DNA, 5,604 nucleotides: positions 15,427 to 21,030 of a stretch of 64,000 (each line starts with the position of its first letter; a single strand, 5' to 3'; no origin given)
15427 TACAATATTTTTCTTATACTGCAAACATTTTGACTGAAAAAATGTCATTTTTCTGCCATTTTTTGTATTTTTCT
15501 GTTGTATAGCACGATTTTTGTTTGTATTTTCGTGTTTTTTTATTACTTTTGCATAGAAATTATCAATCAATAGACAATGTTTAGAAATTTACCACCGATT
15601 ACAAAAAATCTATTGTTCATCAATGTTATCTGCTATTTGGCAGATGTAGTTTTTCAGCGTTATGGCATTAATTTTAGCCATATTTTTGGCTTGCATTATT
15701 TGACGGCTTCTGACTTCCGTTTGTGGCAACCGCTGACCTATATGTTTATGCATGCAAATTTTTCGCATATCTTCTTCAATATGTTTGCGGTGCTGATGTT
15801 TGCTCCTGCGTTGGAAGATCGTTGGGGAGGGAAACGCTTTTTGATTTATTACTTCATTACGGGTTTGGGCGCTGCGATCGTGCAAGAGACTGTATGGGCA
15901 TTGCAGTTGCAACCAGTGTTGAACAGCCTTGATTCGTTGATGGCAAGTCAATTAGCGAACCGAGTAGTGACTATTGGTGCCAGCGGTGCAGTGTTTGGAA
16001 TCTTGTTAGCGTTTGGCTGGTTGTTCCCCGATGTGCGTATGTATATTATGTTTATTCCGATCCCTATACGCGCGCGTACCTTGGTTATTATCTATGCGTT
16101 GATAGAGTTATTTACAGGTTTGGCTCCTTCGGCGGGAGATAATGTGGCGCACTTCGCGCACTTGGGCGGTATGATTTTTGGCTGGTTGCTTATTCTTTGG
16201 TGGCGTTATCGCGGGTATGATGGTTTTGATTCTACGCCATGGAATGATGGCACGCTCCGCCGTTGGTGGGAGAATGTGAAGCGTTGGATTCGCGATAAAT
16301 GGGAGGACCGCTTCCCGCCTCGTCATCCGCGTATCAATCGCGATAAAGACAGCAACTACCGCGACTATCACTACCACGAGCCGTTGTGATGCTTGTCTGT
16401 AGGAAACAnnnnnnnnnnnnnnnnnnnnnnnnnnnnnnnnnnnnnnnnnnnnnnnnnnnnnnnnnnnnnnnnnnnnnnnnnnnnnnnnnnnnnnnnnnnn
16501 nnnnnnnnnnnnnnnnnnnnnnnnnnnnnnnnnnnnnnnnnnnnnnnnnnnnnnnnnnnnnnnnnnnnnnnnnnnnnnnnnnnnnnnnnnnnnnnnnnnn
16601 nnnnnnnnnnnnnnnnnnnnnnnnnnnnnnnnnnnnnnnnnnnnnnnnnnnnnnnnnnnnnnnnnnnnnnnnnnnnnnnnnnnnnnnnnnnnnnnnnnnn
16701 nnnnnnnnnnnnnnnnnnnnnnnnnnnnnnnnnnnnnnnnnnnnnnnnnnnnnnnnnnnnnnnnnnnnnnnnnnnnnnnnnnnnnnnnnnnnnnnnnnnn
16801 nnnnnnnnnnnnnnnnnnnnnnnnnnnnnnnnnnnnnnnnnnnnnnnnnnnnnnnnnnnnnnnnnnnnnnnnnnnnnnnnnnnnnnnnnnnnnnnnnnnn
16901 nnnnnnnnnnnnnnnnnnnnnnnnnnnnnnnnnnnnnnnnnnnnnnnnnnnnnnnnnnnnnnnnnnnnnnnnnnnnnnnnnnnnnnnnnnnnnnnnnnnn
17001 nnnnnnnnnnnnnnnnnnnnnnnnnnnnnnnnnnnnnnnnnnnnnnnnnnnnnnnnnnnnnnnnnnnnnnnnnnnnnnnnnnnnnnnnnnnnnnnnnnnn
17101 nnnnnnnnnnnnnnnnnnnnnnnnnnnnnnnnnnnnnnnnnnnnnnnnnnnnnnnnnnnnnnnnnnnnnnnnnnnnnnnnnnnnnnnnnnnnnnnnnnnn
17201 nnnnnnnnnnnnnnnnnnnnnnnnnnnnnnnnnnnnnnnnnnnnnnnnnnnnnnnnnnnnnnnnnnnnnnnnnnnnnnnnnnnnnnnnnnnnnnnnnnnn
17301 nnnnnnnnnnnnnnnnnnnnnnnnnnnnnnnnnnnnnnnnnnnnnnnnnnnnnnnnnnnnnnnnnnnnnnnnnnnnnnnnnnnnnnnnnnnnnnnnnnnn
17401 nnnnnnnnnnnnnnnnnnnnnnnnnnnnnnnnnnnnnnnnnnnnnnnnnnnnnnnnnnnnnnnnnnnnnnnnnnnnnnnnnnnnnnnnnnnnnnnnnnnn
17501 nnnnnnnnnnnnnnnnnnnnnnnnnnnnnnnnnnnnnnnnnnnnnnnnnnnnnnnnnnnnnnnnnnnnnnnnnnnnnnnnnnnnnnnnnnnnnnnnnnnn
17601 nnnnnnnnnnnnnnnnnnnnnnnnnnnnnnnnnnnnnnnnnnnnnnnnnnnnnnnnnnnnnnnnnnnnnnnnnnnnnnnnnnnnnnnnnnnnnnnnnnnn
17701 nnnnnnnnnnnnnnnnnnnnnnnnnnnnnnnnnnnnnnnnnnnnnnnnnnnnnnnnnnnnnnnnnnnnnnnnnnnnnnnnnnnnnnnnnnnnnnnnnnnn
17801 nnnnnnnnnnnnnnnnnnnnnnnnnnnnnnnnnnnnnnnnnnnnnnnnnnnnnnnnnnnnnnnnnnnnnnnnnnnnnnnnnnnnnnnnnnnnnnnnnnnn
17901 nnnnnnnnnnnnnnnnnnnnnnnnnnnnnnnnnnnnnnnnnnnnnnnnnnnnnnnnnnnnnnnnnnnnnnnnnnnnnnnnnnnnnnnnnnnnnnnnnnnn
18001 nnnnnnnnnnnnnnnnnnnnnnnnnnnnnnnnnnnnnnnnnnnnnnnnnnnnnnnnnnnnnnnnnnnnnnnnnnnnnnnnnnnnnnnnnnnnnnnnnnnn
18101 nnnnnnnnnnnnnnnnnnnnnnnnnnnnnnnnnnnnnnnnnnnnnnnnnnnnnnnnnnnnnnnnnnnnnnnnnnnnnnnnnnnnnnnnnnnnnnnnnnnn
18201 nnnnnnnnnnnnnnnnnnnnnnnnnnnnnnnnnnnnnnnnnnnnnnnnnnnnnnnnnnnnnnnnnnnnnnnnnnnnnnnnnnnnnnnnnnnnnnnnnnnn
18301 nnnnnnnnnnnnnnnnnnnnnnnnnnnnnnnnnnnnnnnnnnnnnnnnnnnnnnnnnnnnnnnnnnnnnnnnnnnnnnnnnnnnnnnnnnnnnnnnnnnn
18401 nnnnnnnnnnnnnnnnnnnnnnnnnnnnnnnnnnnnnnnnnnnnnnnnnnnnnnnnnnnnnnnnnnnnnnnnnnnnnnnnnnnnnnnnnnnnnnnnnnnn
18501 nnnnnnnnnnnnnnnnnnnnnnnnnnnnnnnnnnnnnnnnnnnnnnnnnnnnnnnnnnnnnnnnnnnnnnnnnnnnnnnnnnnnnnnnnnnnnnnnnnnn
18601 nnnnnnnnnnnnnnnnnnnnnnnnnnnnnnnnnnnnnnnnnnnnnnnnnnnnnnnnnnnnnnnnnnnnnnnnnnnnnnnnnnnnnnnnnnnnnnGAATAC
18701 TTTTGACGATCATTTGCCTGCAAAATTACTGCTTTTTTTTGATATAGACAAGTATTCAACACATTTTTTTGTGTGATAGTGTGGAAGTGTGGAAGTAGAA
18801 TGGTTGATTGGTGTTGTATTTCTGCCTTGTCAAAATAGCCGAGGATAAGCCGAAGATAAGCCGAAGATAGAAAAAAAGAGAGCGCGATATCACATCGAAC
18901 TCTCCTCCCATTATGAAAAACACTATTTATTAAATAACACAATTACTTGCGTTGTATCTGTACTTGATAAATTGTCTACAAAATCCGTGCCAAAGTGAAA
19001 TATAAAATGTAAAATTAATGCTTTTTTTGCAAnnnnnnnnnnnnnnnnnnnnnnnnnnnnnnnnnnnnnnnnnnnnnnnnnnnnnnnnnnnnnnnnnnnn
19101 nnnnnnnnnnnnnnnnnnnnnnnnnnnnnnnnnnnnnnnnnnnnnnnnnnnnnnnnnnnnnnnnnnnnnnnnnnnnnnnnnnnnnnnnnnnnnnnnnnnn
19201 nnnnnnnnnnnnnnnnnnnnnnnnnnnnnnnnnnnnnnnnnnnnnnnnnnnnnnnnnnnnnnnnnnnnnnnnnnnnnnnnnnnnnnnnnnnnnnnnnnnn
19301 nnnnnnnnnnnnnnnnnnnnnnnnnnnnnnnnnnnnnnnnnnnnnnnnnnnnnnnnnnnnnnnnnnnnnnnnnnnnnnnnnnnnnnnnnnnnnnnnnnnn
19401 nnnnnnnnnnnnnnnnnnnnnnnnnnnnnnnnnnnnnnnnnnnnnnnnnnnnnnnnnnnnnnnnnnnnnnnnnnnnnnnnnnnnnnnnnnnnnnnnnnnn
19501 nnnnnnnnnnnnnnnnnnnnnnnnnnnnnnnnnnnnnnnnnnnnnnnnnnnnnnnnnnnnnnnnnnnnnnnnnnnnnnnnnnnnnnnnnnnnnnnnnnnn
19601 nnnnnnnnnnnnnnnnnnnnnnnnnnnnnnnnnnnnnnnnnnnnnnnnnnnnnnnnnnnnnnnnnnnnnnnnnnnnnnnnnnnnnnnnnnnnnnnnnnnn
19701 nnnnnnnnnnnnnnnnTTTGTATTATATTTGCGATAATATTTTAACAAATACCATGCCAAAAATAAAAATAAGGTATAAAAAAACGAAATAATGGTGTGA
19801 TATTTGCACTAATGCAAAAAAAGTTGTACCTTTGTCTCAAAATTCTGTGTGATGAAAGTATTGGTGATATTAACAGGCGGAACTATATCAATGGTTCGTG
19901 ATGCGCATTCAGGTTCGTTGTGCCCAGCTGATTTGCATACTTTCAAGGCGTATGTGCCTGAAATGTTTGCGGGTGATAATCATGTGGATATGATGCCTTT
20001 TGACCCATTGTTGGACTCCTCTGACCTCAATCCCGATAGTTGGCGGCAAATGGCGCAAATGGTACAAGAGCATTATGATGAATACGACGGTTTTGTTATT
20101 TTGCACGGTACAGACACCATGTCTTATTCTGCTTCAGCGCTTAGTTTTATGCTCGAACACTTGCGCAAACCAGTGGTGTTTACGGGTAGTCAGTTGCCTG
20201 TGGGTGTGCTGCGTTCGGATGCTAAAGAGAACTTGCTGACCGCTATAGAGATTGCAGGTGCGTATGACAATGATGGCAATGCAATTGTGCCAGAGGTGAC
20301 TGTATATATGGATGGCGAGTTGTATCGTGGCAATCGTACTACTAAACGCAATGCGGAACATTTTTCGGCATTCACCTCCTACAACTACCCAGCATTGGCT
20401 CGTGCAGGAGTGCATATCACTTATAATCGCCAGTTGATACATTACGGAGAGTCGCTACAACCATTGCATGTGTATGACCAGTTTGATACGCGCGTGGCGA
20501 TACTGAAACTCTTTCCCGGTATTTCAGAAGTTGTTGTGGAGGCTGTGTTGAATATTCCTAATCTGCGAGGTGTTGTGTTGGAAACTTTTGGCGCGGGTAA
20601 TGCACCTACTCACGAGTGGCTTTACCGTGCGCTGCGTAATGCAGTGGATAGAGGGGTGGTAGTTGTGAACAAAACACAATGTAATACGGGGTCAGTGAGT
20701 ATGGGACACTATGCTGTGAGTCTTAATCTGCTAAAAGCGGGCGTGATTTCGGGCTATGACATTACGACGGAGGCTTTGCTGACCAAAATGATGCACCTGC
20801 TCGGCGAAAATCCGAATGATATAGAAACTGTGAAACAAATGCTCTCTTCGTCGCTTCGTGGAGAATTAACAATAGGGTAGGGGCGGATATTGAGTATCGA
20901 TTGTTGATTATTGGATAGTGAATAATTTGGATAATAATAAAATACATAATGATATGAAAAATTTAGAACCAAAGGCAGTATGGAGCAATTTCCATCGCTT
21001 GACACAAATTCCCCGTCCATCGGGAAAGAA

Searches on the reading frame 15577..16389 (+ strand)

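Call 66: search_protein_families(library=pfam, max_evalue=0.01, proteins=[window:15577-16389:+])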
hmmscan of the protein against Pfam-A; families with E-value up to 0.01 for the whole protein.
window:15577-16389:+ (270 aa): 2 families
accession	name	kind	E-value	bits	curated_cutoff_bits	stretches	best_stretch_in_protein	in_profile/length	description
PF01694.28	Rhomboid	-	2.6e-28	99.4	22.6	1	48-209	3-140/143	Rhomboid domain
PF08551.15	DUF1751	-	0.00041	21.3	22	1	48-106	7-65/99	Eukaryotic integral membrane protein (DUF1751)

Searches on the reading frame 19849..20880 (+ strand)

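Call 55: search_protein_families(library=pfam, proteins=[window:19849-20880:+])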
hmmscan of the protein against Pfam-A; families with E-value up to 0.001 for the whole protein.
window:19849-20880:+ (343 aa): 2 families
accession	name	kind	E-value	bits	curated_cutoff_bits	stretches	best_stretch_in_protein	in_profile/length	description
PF00710.25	Asparaginase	-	1.3e-57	194.9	22.5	1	3-196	1-191/193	Asparaginase, N-terminal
PF17763.6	Asparaginase_C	-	1.2e-32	112.7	34.6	1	215-331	1-113/114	Glutaminase/Asparaginase C-terminal domain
